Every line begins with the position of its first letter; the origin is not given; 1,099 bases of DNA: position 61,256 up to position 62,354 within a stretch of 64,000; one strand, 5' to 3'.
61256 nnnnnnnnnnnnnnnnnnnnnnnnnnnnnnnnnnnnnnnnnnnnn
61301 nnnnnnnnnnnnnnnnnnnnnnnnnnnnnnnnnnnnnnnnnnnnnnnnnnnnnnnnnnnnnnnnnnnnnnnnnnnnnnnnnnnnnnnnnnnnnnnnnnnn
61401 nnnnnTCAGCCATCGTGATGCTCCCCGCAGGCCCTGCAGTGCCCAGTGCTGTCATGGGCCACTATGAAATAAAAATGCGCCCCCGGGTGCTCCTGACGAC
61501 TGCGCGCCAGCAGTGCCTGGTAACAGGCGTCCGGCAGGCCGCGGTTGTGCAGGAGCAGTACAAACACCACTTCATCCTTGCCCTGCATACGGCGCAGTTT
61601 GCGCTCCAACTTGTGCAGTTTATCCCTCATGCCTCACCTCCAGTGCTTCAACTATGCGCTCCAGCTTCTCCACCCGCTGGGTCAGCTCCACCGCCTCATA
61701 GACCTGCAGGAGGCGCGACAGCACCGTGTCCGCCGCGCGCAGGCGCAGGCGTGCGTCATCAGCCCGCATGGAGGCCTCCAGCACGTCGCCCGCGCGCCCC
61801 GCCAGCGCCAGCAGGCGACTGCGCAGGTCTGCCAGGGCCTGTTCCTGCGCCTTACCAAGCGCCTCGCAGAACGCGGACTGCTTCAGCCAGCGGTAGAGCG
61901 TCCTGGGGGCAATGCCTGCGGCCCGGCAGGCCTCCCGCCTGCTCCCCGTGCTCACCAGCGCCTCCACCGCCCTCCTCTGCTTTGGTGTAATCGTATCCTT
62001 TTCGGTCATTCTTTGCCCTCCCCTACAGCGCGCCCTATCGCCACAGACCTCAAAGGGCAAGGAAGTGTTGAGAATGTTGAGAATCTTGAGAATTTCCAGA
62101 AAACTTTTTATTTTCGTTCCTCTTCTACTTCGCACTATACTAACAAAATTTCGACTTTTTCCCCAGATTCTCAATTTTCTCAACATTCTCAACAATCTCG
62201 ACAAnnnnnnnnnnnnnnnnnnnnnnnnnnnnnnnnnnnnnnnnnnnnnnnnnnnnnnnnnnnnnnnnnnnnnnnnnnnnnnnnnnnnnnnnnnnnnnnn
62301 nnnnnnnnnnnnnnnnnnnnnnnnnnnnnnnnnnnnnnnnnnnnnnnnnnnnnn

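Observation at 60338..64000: tRNA-Arg-adjacent putative mobile element with PICI/satellite-like replication module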

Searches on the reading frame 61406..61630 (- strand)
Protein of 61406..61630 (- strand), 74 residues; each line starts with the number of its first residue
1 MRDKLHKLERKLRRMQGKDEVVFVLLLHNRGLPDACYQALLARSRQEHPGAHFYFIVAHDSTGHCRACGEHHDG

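Call 5: search_protein_families(library=pfam, proteins=[window:61406-61630:-], max_evalue=1)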
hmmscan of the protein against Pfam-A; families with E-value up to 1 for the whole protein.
window:61406-61630:- (74 aa): 0 families

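Call 6: search_protein_families(library=phrogs, proteins=[window:61406-61630:-], max_evalue=0.1)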
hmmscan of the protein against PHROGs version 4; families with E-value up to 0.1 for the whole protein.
window:61406-61630:- (74 aa): 0 families

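Call 44: search_protein_families(library=ncbifam, proteins=[window:61406-61630:-], max_evalue=0.1)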
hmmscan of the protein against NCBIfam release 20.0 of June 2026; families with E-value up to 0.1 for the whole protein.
window:61406-61630:- (74 aa): 0 families

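Call 93: list_cluster_members(proteins=[P0001, P0276, window:61406-61630:-, window:61102-61455:-, window:61102-61413:-, window:60708-61112:-, window:60708-61145:-, window:58988-60073:-])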
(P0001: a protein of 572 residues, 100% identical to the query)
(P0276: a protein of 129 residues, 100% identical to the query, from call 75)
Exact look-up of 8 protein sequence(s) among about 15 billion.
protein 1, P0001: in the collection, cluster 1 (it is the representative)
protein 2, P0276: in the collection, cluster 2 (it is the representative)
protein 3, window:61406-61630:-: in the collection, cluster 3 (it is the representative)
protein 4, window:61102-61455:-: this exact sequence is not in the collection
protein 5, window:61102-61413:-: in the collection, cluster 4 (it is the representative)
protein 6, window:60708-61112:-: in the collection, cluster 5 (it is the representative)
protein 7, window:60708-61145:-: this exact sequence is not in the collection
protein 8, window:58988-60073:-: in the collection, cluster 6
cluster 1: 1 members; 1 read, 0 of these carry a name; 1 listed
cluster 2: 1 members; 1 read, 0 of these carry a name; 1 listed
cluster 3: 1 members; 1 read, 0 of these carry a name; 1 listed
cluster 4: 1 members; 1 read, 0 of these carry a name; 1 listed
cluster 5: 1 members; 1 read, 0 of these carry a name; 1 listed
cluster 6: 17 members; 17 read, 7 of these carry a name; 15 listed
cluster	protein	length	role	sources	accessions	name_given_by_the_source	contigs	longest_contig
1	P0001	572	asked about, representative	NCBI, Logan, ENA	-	-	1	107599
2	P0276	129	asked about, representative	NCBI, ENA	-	-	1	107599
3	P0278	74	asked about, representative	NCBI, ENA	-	-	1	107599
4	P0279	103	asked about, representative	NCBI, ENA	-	-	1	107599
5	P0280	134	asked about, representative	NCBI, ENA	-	-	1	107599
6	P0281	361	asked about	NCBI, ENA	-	-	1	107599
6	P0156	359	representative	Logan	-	-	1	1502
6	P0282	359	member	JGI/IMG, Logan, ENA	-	heat-inducible transcriptional repressor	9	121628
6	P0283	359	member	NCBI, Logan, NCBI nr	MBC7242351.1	MAG: heat-inducible transcription repressor HrcA [Anaerolineae bacterium] | heat-inducible transcription repressor HrcA [Anaerolineae bacterium]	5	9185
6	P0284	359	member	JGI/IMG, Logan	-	heat-inducible transcriptional repressor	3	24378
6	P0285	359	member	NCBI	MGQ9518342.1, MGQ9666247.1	MAG: heat-inducible transcriptional repressor HrcA [Anaerolineae bacterium]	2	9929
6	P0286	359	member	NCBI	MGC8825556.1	MAG: heat-inducible transcriptional repressor HrcA [Anaerolineae bacterium]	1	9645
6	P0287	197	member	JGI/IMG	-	heat-inducible transcriptional repressor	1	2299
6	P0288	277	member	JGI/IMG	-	heat-inducible transcriptional repressor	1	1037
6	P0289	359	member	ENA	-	-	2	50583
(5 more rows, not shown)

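Call 110: search_protein_families(library=padloc, proteins=[window:61406-61630:-], max_evalue=0.1)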
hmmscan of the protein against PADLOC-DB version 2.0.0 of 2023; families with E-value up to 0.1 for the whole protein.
window:61406-61630:- (74 aa): 0 families

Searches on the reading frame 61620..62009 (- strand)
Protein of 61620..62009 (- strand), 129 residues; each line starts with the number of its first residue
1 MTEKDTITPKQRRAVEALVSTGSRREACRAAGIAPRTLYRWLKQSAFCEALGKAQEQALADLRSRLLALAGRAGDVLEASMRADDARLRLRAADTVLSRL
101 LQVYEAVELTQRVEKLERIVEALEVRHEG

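Call 44: search_protein_families(library=ncbifam, proteins=[window:61620-62009:-], max_evalue=0.1)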
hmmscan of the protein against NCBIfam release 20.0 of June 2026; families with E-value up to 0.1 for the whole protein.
window:61620-62009:- (129 aa): 2 families
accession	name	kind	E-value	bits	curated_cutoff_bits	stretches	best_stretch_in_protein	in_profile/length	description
NF033516.0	transpos_IS3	equivalog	0.00017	20.9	160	1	13-123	5-71/369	IS3 family transposase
NF033577.2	transpos_IS481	equivalog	0.00055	19.6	224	1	11-45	2-37/284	IS481 family transposase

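Call 73: search_dna_similar(query=window:61620-62009:-, collection=phages, mode=protein, max_evalue=0.001, max_rows=15)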
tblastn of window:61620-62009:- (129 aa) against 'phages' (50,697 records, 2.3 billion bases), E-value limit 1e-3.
No match.

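Call 75: find_homologous_proteins(query=window:61620-62009:-, max_evalue=0.001)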
Query window:61620-62009:- (129 aa): 2 proteins with E <= 0.001 among 290 candidates.
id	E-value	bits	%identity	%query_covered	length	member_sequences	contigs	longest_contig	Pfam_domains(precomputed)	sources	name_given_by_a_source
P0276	2.1e-71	255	100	100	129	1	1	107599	PF13518.13,PF13022.13,PF20901.4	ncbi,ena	-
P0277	8.0e-12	64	42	86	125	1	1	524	-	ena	-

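Call 78: search_solved_structures(query=window:61620-62009:-, max_evalue=10)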
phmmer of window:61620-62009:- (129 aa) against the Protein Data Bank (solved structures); distinct sequences matched with E-value up to 10: 3.
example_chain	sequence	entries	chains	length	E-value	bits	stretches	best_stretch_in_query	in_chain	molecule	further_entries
7pt0_A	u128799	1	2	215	0.93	13.5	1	24-44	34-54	TetR family transcriptional regulator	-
4cgr_A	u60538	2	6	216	0.95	13.4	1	24-44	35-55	PUTATIVE TETR-FAMILY TRANSCRIPTIONAL REGULATOR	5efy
1ixc_A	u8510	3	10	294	2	12.4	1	58-102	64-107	LysR-type regulatory protein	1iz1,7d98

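Call 79: find_related_loci(query=window:61620-62009:-, collection=viral_contigs, flank=8000)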
Query window:61620-62009:- (129 aa) in viral_contigs; peptide patterns used: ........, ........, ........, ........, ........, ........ (x = any residue, [..] = any of these).
44 stretches matched a pattern; 2 encode a relative of the query (tblastn E <= 1e-3); 2 distinct loci.
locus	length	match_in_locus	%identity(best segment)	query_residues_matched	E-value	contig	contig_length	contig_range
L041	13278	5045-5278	35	15-89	5e-5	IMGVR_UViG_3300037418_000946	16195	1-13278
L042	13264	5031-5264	35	15-89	5e-5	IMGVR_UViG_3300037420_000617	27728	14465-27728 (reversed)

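Call 84: search_protein_families(library=pfam, proteins=[L042:4989-5396:+, L042:5287-5646:+, L042:5643-7187:+, L042:7806-9947:+, L042:3981-4745:+, L042:2675-3421:+, L042:3421-3984:+, L042:11204-12016:+], max_evalue=0.01)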
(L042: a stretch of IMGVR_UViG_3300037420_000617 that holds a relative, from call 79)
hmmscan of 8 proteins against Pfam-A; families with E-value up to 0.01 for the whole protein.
L042:4989-5396:+ (135 aa): 1 family
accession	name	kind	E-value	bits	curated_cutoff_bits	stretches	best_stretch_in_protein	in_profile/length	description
PF20901.3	Sf6_terminase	-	3.1e-05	24.4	27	1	12-94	7-74/106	Bacteriophage Sf6, terminase small subunit-like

L042:5287-5646:+ (119 aa): 0 families

L042:5643-7187:+ (514 aa): 1 family
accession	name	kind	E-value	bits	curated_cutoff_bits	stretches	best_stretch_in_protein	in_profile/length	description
PF17289.8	Terminase_6C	-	0.00079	19.9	22.6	1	324-483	3-152/155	Terminase RNaseH-like domain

L042:7806-9947:+ (713 aa): 0 families

L042:3981-4745:+ (254 aa): 2 families
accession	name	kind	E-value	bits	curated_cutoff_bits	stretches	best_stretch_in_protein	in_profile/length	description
PF07120.17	DUF1376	-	2.2e-19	70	30.1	1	6-87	1-84/86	Protein of unknown function (DUF1376)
PF19808.4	DUF6291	-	0.00016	22.2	27.2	0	13-50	6-43/79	Family of unknown function (DUF6291)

L042:2675-3421:+ (248 aa): 2 families
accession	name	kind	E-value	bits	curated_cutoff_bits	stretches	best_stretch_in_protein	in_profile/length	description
PF17338.8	GP88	-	4.3e-07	30.4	24.4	1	58-198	6-160/230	Gene product 88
PF23872.1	DUF7227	-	2e-06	28.1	27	1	215-243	175-203/223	Domain of unknown function (DUF7227)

L042:3421-3984:+ (187 aa): 1 family
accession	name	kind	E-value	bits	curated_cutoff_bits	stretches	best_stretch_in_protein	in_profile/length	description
PF08299.17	Bac_DnaA_C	-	5.5e-22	78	31.5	1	25-97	2-69/69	Bacterial dnaA protein helix-turn-helix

L042:11204-12016:+ (270 aa): 0 families

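Call 110: search_protein_families(library=padloc, proteins=[window:61620-62009:-], max_evalue=0.1)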
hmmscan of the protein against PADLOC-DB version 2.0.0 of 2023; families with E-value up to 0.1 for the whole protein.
window:61620-62009:- (129 aa): 1 family
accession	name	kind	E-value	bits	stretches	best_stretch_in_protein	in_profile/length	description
PDLC04133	mad1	-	0.00039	18.7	1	23-45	7-29/60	mads_1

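Call 114: predict_structure(alignment_id=A3)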
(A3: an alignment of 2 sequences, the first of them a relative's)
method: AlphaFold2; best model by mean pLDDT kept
length: 129 residues; sequences in the alignment: 2
mean_pLDDT: 81.3   pTM: 0.62
mean pLDDT of the five models: 81.3, 80.3, 77.5, 76.7, 76.1
residues with pLDDT >= 90: 30; 70-90: 84; 50-70: 10; < 50: 5
segments of 3 or more residues with pLDDT < 50: 1-4
pLDDT, mean of each block of 10 residues (from residue 1): 67 91 92 95 88 85 82 82 83 80 79 72 61
secondary structure, 60 per line:
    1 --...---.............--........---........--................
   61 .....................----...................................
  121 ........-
elements in order: H9-21 H24-31 H35-42 H45-81 H86-128

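Call 116: fold_search(model_id=the predicted structure, library=pdb)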
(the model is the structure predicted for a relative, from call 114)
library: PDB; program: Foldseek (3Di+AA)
matches with E <= 10: 283; with E <= 0.001: 0
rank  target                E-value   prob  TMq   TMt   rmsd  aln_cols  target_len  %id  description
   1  2ao9_C                5.2e-02  1.00  0.44  0.49   6.2       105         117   19  Structural Genomics, The crystal structure of a Phage protein (phBC6A51) from Bacillus cereus ATCC 14579 (released 2005-09-27)
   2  2ao9_H                5.2e-02  1.00  0.44  0.49   6.0       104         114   18  Structural Genomics, The crystal structure of a Phage protein (phBC6A51) from Bacillus cereus ATCC 14579 (released 2005-09-27)
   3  2ao9_E                5.9e-02  1.00  0.44  0.48   6.2       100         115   20  Structural Genomics, The crystal structure of a Phage protein (phBC6A51) from Bacillus cereus ATCC 14579 (released 2005-09-27)
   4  2ao9_B                5.9e-02  1.00  0.43  0.48   6.4       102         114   20  Structural Genomics, The crystal structure of a Phage protein (phBC6A51) from Bacillus cereus ATCC 14579 (released 2005-09-27)
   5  2ao9_F                6.5e-02  1.00  0.44  0.50   6.2       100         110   20  Structural Genomics, The crystal structure of a Phage protein (phBC6A51) from Bacillus cereus ATCC 14579 (released 2005-09-27)
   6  5vl9_A                1.4e-01  0.41  0.23  0.19  16.9       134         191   17  Crystal structure of EilR in complex with eilO DNA element (released 2018-06-27)
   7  3c2b_B                1.8e-01  0.66  0.28  0.20  17.4       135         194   19  Crystal structure of TetR transcriptional regulator from Agrobacterium tumefaciens (released 2008-02-05)
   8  3whb_A                1.9e-01  0.47  0.26  0.19  17.7       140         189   18  Crystal structure of FadR from Bacillus subtilis, a transcriptional regulator involved in the regulation of fatty acid (released 2014-03-19)
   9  8x0a_A                2.6e-01  0.33  0.23  0.17  15.7       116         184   23  Crystal Structure of MftR from mycobacterium tuberculosis (released 2024-11-06)
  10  6mj1                  3.0e-01  0.35  0.24  0.17  16.9       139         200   14  Crystal structure of RefZ (regulator of FtsZ) from Bacillus subtilis (released 2019-03-20)
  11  2ras_B                3.3e-01  0.47  0.26  0.18  12.4       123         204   17  Crystal structure of a putative tetr/acrr family transcriptional regulator (saro_0558) from novosphingobium aromaticiv (released 2007-10-16)
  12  8x0a_C                3.7e-01  0.30  0.23  0.17  14.2       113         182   24  Crystal Structure of MftR from mycobacterium tuberculosis (released 2024-11-06)
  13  2uxh_B                3.7e-01  0.30  0.23  0.16  10.6       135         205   13  TtgR in complex with Quercetin (released 2007-05-08)
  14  3ih2                  4.6e-01  0.25  0.25  0.17  15.8       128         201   20  TM1030 crystallized at 323K (released 2009-08-11)
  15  5gpa_B                4.9e-01  0.35  0.25  0.19  17.3       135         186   14  Structural analysis of fatty acid degradation regulator FadR from Bacillus halodurans (released 2017-03-01)
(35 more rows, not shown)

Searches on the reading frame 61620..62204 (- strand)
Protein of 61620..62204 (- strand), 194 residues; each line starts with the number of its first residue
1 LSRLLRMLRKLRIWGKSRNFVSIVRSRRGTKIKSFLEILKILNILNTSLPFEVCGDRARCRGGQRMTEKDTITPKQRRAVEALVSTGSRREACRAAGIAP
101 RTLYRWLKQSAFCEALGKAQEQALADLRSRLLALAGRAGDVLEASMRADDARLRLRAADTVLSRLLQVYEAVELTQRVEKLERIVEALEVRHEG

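Call 5: search_protein_families(library=pfam, proteins=[window:61620-62204:-], max_evalue=1)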
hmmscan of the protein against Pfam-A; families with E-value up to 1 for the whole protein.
window:61620-62204:- (194 aa): 12 families
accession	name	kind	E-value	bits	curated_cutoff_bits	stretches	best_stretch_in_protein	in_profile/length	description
PF13022.12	HTH_Tnp_1_2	-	9.1e-08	32.7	27.9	1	68-129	4-69/122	Helix-turn-helix of insertion element transposase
PF13518.12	HTH_28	-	6.7e-07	29.7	25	1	77-109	3-35/52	Helix-turn-helix domain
PF20901.3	Sf6_terminase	-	8.7e-05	23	27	1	80-166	10-95/106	Bacteriophage Sf6, terminase small subunit-like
PF13551.12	HTH_29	-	0.00022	21.7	28.1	1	77-109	1-35/64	Winged helix-turn helix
PF01527.26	HTH_Tnp_1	-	0.00032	21.3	24.1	1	79-131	15-67/75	Transposase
PF01381.28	HTH_3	-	0.015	15.8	23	0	88-108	11-31/55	Helix-turn-helix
PF13384.12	HTH_23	-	0.035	14.4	24.6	1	88-109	19-40/50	Homeodomain-like domain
PF13542.12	HTH_Tnp_ISL3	-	0.043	13.7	27.4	1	79-109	20-49/51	Helix-turn-helix domain of transposase family ISL3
PF00376.29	MerR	-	0.051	13.8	28.2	1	91-109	4-22/38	MerR family regulatory protein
PF02954.25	HTH_8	-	0.061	13.5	22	1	82-109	13-41/42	Bacterial regulatory protein, Fis family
PF12728.13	HTH_17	-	0.085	13.6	27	1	91-109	6-24/51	Helix-turn-helix domain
PF01710.22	HTH_Tnp_IS630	-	0.14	12.6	21.3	1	78-111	10-43/119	Transposase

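Call 6: search_protein_families(library=phrogs, proteins=[window:61620-62204:-], max_evalue=0.1)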
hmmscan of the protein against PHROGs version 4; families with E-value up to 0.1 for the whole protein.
window:61620-62204:- (194 aa): 15 families
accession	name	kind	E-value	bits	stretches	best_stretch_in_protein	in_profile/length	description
phrog_2538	-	head and packaging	1.1e-09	39.4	1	73-166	4-92/129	terminase small subunit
phrog_24579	-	head and packaging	2.2e-08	35.1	1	65-122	7-67/126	terminase small subunit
phrog_4102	-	head and packaging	9.3e-07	30.2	1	73-138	17-90/166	terminase small subunit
phrog_4044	-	head and packaging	6.5e-06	26.8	1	67-126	20-80/180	terminase small subunit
phrog_309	-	head and packaging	4.8e-05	24.5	1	73-135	143-206/319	terminase small subunit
phrog_7344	-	head and packaging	0.00012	23.4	1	69-165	10-104/161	terminase small subunit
phrog_664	-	DNA, RNA and nucleotide metabolism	0.00032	21.6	1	52-138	68-151/210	DNA binding protein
phrog_151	-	integration and excision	0.00034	20.2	1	32-116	92-174/582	transposase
phrog_157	-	integration and excision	0.004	17.2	1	76-125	205-250/580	transposase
phrog_51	-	head and packaging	0.0044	17.8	1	66-102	83-120/261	terminase small subunit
phrog_1482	-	head and packaging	0.0048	17.5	1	72-164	15-107/147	terminase small subunit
phrog_35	-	transcription regulation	0.013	16.5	1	65-109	63-109/181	transcriptional repressor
phrog_125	-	DNA, RNA and nucleotide metabolism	0.02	15.4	1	64-123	155-216/254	DNA invertase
phrog_310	-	integration and excision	0.026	14.3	1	69-125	129-171/696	transposase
phrog_409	-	transcription regulation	0.037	15.6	1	85-108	23-46/127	transcriptional regulator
